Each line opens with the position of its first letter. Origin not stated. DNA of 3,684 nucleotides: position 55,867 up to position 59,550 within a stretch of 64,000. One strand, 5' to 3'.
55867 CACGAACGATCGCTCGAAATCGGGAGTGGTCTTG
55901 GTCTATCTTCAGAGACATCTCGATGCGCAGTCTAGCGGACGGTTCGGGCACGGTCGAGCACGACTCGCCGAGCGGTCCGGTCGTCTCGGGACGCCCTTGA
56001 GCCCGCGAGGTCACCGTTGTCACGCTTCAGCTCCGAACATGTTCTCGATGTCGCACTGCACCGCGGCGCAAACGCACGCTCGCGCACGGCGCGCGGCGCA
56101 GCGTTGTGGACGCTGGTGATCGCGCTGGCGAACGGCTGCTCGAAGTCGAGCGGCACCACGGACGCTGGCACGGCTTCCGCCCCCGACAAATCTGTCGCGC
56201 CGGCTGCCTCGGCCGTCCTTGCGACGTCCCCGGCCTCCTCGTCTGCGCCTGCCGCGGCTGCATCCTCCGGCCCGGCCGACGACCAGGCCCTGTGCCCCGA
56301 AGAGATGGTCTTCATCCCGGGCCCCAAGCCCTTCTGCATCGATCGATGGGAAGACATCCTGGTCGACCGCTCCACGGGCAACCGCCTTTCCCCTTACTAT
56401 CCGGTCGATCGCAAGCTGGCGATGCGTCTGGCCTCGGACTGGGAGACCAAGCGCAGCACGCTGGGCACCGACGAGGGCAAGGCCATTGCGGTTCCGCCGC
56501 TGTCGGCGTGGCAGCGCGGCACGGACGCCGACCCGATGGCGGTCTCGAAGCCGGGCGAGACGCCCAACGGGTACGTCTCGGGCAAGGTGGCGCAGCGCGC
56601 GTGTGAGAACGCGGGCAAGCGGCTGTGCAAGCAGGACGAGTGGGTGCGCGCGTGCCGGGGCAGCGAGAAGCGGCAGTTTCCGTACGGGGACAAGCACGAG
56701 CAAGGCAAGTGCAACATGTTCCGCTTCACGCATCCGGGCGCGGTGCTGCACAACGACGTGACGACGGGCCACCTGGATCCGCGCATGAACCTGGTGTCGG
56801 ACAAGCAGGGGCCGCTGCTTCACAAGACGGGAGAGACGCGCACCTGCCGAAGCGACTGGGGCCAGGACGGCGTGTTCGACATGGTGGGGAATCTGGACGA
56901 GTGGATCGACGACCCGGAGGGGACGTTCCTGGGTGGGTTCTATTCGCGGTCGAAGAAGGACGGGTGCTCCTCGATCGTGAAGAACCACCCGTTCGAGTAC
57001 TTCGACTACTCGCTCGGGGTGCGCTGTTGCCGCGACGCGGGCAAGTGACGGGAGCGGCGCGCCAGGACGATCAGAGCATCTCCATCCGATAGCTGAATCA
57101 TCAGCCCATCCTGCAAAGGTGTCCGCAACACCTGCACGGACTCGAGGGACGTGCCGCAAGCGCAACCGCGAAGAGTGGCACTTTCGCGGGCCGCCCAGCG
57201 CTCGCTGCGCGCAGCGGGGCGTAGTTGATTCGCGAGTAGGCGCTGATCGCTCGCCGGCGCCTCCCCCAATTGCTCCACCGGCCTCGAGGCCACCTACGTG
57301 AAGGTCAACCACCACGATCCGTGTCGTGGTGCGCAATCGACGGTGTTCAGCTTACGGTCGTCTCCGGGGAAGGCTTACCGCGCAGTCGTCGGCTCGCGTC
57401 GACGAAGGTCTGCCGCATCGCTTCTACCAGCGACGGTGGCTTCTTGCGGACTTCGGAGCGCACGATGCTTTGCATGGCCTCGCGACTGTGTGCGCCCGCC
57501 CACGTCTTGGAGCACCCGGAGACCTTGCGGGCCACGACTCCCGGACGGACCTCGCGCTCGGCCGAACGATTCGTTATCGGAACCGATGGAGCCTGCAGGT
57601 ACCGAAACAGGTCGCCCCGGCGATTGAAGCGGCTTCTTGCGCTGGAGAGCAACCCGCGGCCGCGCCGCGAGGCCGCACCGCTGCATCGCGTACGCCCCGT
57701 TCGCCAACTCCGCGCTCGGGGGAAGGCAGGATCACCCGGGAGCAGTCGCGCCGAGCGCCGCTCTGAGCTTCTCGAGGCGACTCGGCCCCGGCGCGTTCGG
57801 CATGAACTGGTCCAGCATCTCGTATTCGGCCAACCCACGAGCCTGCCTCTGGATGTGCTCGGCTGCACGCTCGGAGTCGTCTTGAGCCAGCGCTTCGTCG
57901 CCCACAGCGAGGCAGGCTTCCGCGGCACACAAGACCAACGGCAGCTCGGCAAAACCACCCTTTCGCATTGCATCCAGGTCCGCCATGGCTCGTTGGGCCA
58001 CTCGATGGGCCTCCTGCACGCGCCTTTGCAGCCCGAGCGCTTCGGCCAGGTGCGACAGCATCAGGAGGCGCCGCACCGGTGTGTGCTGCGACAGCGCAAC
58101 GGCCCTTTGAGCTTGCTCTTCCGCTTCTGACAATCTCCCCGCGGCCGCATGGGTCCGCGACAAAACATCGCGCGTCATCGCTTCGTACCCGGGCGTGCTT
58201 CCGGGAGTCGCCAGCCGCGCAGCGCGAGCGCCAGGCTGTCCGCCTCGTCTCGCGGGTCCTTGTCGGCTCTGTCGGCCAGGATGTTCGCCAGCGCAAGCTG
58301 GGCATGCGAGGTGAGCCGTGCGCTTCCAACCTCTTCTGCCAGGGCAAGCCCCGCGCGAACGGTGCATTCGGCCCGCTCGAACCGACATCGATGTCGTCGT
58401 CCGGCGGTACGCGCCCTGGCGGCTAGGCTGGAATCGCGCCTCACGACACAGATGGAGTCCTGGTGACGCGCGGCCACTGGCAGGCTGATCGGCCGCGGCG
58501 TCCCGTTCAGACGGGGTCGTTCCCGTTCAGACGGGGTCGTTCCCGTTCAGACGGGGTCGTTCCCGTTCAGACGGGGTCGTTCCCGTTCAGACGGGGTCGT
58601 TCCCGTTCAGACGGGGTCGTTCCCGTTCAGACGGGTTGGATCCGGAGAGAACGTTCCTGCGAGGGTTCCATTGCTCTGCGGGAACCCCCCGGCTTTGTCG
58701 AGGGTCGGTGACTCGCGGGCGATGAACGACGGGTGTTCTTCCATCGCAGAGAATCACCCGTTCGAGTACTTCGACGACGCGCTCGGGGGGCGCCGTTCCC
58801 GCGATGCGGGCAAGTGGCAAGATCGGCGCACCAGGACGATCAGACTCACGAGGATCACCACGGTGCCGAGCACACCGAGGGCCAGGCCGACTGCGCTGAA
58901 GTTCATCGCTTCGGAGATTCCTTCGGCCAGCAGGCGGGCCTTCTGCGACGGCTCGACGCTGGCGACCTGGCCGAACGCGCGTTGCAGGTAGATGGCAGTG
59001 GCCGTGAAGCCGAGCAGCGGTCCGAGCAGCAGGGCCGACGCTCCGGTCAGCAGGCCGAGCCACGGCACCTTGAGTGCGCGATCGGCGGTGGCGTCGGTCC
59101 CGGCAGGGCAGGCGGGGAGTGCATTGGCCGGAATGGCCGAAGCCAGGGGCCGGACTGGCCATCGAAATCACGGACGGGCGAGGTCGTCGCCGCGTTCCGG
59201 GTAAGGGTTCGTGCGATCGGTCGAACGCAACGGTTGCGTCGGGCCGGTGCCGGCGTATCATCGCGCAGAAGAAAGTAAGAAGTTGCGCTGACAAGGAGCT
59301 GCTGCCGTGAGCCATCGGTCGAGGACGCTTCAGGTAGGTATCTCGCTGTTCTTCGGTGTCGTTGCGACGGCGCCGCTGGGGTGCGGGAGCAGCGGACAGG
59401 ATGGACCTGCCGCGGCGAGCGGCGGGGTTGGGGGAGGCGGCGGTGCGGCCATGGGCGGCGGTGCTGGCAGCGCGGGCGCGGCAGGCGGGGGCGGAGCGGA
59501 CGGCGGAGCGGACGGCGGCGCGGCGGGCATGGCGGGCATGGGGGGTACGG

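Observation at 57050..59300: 2.2-kb gene-decay island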

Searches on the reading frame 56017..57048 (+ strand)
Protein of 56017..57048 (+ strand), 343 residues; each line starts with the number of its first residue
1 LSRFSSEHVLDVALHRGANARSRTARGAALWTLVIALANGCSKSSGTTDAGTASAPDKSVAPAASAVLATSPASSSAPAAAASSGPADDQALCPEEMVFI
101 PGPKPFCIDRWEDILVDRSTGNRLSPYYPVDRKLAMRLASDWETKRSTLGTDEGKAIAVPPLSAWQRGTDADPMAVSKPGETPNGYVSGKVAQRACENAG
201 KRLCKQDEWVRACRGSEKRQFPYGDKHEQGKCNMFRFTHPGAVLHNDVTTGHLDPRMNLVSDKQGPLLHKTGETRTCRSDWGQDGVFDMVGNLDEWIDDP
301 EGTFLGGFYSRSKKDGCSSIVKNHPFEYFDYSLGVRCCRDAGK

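Call 6: search_protein_families(library=pfam, max_evalue=1, proteins=[window:56017-57048:+])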
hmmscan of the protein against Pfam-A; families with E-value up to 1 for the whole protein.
window:56017-57048:+ (343 aa): 2 families
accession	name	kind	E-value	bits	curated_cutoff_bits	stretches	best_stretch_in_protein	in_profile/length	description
PF03781.23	FGE-sulfatase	-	1.3e-09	38.5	23.3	1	176-300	85-192/255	Sulfatase-modifying factor enzyme 1-like domain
PF01938.26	TRAM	-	0.086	13.2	21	1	95-122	28-54/61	TRAM domain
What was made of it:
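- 56017..57048 (+): Intact FGE-sulfatase-domain (putative lipoprotein) gene, the left flank of the scar. Pfam PF03781, E 1.3e-9 (call 6).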

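Call 8: find_related_loci(query=window:56017-57048:+, collection=genome_contigs, flank=10000)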
Query window:56017-57048:+ (343 aa) in genome_contigs; peptide patterns used: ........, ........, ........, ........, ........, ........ (x = any residue, [..] = any of these).
106 stretches matched a pattern; 59 encode a relative of the query (tblastn E <= 1e-3); 59 distinct loci.
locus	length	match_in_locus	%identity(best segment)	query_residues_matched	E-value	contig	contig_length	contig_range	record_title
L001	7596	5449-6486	47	4-340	5e-101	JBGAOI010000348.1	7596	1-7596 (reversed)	MAG: Polyangium sp. isolate MAG_MBR_AS.73 MBRAS-73_NODE_348_length_7596_cov_3.605400, whole genome shotgun sequence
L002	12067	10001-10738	58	93-340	9e-100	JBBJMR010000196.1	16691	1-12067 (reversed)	MAG: Polyangiaceae bacterium isolate RUP_SRG_27 NODE_5786_length_16691_cov_6.086619, whole genome shotgun sequence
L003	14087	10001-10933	50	33-340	2e-97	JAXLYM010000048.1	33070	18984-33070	MAG: Polyangiaceae bacterium isolate STL-MYX13 C2.77.fa-48, whole genome shotgun sequence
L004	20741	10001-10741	57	90-338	1e-96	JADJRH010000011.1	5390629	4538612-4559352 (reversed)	MAG: Polyangiaceae bacterium isolate Fred_18-Q3-R57-64_MAXAC.407 tig00350861-10-53847230, whole genome shotgun sequence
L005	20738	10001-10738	56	93-340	8e-96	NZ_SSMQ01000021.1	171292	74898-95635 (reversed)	Polyangium fumosum strain DSM 14668 Scaffold21_1, whole genome shotgun sequence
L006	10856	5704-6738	45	1-340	7e-96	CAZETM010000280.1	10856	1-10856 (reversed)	MAG TPA_asm: uncultured Polyangium sp. isolate binchicken_co186_95 genome assembly, contig: NODE_8012_length_10856_cov_6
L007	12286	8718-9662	49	32-340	2e-95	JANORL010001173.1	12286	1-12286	MAG: Polyangiaceae bacterium isolate VAR_4_metabat_184 VAR_4_k141_3394716, whole genome shotgun sequence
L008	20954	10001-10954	49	23-340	2e-95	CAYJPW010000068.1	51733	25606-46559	MAG TPA_asm: uncultured Polyangiaceae bacterium isolate ERP124720_co1_193 genome assembly, contig: NODE_920_length_51733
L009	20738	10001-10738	56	93-340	4e-95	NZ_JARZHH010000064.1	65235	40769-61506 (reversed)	Polyangium sp. 6x1 NODE_64_length_65235_cov_19.465657, whole genome shotgun sequence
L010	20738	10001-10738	56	93-340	3e-95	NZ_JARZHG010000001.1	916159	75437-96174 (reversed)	Polyangium sp. y55x31 NODE_1_length_916159_cov_16.227956, whole genome shotgun sequence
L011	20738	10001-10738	56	93-340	7e-95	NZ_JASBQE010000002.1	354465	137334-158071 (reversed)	Polyangium sp. 15x6 NODE_2_length_354465_cov_14.889699, whole genome shotgun sequence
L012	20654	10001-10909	49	35-340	1e-94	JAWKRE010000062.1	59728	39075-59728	MAG: Polyangiaceae bacterium isolate ABC1.6 ABC1.6.fa-62, whole genome shotgun sequence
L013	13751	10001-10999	47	15-340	5e-93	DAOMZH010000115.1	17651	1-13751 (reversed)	MAG TPA_asm: Polyangium sp. isolate AMR_MDS_5605 NODE_472_length_17651_cov_6.308820, whole genome shotgun sequence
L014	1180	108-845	55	93-340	1e-100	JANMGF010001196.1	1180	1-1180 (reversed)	MAG: Polyangium sp. isolate OTE_70b_concoct_23 OTE_70b_k141_4075438, whole genome shotgun sequence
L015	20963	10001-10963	46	17-339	3e-92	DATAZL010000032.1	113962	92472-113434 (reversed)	MAG TPA_asm: Polyangiaceae bacterium isolate SMAG_U5704 k141_486853, whole genome shotgun sequence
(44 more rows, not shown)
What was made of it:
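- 56017..57048 (+): Homologues in 59 Polyangiaceae loci align over residues 4-340 (call 8).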

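Call 11: find_encoding_contigs(protein=window:56017-57048:+, flank=10000, max_places=10)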
Protein window:56017-57048:+ (343 aa): no gene with exactly this product is on record in the collection.

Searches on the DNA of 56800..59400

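Call 31: search_rna_families(source=window, start=56800, end=59400, threshold=evalue, max_evalue=1)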
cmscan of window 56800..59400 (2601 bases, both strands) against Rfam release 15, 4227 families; matches with E-value up to 1: 1.
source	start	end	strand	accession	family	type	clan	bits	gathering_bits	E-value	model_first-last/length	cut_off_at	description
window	58518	58619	+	RF00926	MIR1151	Gene; miRNA;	-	24.7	90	0.93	1-110/110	no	MIR1151 microRNA precursor family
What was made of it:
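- There is no Rfam match; the best hit has E 0.93 (call 31).
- Tried and rejected: Rfam gave one hit at E 0.93, far below the gathering score (call 31).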

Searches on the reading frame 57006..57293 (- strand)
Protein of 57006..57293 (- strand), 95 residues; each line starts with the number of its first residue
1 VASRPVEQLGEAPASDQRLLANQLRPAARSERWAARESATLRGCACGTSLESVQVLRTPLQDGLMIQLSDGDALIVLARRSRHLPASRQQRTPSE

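Call 6: search_protein_families(library=pfam, max_evalue=1, proteins=[window:57006-57293:-])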
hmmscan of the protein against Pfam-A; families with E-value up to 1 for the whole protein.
window:57006-57293:- (95 aa): 0 families

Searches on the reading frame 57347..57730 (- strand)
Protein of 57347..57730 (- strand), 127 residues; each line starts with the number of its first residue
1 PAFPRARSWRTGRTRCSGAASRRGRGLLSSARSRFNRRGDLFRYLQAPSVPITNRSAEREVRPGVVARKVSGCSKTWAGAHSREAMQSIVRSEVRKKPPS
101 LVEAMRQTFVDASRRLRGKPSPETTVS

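Call 25: find_homologous_proteins(query=window:57347-57730:-, max_evalue=0.001)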
Query window:57347-57730:-: 46 candidates shared short words with the query, none scored E <= 0.001.

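Call 27: search_dna_similar(query=window:57347-57730:-, collection=plasmids, mode=protein, max_evalue=0.001, max_rows=15)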
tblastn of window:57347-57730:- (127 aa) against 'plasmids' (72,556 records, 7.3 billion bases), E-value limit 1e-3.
Records with a match: 12; places in all: 24; records where one place covers at least 80% of the query: 0.
Best place of each record, by identity: <60% 12.
By first word of the organism name: Deinococcus 7; Bacillus 2; Planctomyces 1; Octadecabacter 1; Segatella 1.
By predicted mobility (MOB-suite, as given by PLSDB): non-mobilizable 11; mobilizable 1.
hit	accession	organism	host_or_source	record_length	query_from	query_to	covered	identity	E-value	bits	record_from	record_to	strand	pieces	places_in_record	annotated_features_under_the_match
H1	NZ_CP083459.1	Deinococcus taeanensis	whole organism,coastal dune soil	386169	35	95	48%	49.2%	3e-10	63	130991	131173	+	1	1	none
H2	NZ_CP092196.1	Deinococcus sp. KNUC1210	Setaria viridis,cell ...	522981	35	95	48%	49.2%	6e-10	62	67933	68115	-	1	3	none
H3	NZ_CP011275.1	Planctomyces sp. SH-PL62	cell culture,sugar beet rhizosphere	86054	36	105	55%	42.3%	7e-7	54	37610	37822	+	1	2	IS66 family transposase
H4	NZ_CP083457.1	Deinococcus taeanensis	whole organism,coastal dune soil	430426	36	99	50%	43.1%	2e-6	52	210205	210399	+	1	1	IS66 family transposase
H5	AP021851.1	Deinococcus grandis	-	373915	37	99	50%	43.8%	4e-6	51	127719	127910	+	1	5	transposase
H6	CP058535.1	Deinococcus sp. D7000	seawater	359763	41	102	49%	42.9%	3e-5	49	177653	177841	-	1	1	IS66 family transposase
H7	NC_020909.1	Octadecabacter arcticus 238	150 km offshore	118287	36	105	55%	34.3%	6e-4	45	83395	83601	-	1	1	none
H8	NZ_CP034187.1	Deinococcus psychrotolerans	whole organism,R2A medium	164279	38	92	43%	43.6%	5e-4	45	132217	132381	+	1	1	transposase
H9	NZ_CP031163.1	Deinococcus wulumuqiensis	cell culture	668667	39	92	43%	42.6%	3e-5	49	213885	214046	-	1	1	transposase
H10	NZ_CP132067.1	Bacillus mycoides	whole organism,soil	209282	41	109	54%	33.3%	1e-3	44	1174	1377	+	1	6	IS66 family transposase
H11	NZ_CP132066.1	Bacillus mycoides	whole organism,soil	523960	41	109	54%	33.3%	1e-3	44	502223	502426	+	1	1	IS66 family transposase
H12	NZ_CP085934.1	Segatella copri DSM 18205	-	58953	41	95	43%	40.0%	5e-4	45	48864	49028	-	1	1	IS66 family transposase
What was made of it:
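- Tried and rejected: Word-based homologue search with the IS66 relic found nothing (call 25). tblastn against plasmids was used instead (call 27).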

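Call 28: get_annotated_region(hit=H3, flank=2500)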
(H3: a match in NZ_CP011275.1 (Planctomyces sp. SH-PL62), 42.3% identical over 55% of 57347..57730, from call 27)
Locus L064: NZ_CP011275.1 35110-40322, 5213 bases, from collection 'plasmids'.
description: Planctomyces sp. SH-PL62 plasmid pPL62-2, complete sequence
organism: Planctomyces sp. SH-PL62 (NCBI taxid 1636152)
taxonomy: Bacteria; Planctomycetota; Planctomycetia; Planctomycetales; Planctomycetaceae; Planctomyces; Planctomyces sp. SH-PL62
host: -; source: cell culture,sugar beet rhizosphere; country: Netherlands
typing (MOB-suite, as given by PLSDB): non-mobilizable; replicon rep_cluster_1432
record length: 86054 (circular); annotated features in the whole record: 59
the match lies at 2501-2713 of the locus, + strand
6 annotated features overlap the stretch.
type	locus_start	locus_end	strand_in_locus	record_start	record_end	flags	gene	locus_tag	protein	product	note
CDS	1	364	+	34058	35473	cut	-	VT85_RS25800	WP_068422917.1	IS701 family transposase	-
CDS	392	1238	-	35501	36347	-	-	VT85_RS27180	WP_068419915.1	IS5 family transposase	-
CDS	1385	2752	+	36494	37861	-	-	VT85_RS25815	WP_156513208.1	IS66 family transposase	-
CDS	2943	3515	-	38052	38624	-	-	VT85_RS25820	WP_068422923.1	hypothetical protein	-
CDS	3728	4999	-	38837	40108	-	-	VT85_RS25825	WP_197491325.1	TlpA disulfide reductase family protein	-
CDS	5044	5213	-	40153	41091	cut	-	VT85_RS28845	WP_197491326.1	hypothetical protein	-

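Call 29: get_annotated_region(hit=H4, flank=2500)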
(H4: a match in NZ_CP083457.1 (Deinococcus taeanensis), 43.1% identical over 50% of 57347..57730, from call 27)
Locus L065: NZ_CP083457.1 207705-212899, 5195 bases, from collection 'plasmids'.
description: Deinococcus taeanensis strain TS293 plasmid p_TS293_3, complete sequence
organism: Deinococcus taeanensis (NCBI taxid 2737050)
taxonomy: Bacteria; Deinococcota; Deinococci; Deinococcales; Deinococcaceae; Deinococcus; Deinococcus taeanensis
host: -; source: whole organism,coastal dune soil; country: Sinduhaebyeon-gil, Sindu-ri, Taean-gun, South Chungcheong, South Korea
typing (MOB-suite, as given by PLSDB): non-mobilizable
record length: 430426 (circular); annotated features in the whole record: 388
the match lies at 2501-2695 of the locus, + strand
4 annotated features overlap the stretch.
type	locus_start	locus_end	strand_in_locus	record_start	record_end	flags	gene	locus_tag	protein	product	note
CDS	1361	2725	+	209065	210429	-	-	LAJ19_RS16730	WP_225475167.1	IS66 family transposase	-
CDS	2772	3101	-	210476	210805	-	-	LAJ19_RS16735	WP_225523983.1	hypothetical protein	-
CDS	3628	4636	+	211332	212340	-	-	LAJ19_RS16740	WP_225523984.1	IS630 family transposase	-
CDS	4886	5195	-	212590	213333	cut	-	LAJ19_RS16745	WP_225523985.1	ABC transporter ATP-binding protein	-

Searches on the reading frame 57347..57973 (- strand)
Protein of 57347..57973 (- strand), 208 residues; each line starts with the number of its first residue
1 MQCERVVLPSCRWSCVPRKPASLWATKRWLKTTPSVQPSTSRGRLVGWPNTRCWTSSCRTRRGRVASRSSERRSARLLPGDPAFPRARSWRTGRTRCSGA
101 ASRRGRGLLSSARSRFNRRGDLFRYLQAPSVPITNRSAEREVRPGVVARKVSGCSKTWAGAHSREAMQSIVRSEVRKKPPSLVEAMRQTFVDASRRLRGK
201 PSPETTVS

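Call 6: search_protein_families(library=pfam, max_evalue=1, proteins=[window:57347-57973:-])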
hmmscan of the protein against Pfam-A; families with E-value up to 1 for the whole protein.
window:57347-57973:- (208 aa): 1 family
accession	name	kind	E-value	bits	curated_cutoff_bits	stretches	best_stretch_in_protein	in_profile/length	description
PF03050.20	DDE_Tnp_IS66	-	9.6e-08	32.2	23.1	1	117-162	238-283/284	Transposase IS66 family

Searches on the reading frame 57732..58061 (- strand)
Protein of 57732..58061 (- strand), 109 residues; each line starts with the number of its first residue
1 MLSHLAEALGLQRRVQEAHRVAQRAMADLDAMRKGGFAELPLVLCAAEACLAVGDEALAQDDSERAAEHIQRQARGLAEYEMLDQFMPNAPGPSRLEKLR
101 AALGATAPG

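Call 58: find_encoding_contigs(protein=window:57732-58061:-, flank=5000, max_places=10)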
Protein window:57732-58061:- (109 aa): 3 contigs read that carry it; 2 places shown.
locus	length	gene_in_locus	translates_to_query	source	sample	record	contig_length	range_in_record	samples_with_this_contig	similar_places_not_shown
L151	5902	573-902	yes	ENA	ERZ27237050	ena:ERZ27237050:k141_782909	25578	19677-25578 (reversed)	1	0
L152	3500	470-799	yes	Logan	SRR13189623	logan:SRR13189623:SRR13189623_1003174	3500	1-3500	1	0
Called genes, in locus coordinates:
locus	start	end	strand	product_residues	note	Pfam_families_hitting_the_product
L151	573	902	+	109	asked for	-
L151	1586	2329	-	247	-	PF03781:FGE-sulfatase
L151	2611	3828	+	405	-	PF04285:DUF444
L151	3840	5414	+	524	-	PF04293:SpoVR, PF24755:SpoVR_C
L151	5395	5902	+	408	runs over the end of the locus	-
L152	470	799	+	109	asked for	-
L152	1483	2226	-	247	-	PF03781:FGE-sulfatase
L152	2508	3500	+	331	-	?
